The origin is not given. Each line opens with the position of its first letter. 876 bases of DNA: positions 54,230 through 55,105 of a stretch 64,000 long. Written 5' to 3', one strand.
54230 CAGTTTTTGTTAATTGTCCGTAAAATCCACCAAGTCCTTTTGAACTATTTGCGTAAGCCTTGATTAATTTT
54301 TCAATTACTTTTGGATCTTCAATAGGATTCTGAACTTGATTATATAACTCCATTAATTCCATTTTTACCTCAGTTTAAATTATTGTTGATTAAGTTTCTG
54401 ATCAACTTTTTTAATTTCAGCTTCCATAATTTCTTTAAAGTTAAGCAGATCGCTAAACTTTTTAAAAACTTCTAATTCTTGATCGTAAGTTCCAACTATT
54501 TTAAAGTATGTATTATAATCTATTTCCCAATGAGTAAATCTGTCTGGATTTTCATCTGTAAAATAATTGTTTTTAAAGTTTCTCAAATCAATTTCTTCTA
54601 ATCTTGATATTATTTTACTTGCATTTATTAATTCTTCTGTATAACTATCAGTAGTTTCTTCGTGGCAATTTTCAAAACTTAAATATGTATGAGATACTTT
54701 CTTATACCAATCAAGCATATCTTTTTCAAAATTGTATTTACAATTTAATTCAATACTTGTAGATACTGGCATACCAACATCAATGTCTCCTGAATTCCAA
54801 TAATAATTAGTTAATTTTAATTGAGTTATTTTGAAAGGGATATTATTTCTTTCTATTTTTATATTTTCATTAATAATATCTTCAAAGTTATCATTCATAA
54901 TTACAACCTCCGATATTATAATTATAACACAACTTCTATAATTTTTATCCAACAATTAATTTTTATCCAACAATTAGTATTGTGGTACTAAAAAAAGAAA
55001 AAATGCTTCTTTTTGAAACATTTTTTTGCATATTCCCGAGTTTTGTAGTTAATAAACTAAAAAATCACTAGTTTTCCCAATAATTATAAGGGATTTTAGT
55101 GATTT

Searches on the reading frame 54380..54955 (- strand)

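Call 4: search_protein_families(library=pfam, proteins=[window:54380-54955:-], max_evalue=0.01)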
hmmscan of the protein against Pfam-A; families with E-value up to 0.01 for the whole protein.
window:54380-54955:- (191 aa): 0 families

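Call 21: search_protein_families(library=ncbifam, proteins=[window:54380-54955:-], max_evalue=0.001)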
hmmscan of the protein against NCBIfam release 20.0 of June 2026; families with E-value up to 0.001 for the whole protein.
window:54380-54955:- (191 aa): 0 families

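Call 22: search_protein_families(library=phrogs, proteins=[window:54380-54955:-], max_evalue=0.001)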
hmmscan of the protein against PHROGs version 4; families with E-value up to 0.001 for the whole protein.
window:54380-54955:- (191 aa): 0 families

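Call 34: search_protein_families(library=padloc, proteins=[window:54380-54955:-], max_evalue=0.001)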
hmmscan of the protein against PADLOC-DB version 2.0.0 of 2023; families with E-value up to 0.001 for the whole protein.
window:54380-54955:- (191 aa): 0 families

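Call 66: search_protein_families(library=pfam, proteins=[window:54380-54955:-], max_evalue=1)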
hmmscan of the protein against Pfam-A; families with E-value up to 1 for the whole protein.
window:54380-54955:- (191 aa): 1 family
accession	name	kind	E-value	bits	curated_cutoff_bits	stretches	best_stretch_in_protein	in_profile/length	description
PF11693.13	DUF2990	-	0.41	11.2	21.1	1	71-94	15-38/63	Protein of unknown function (DUF2990)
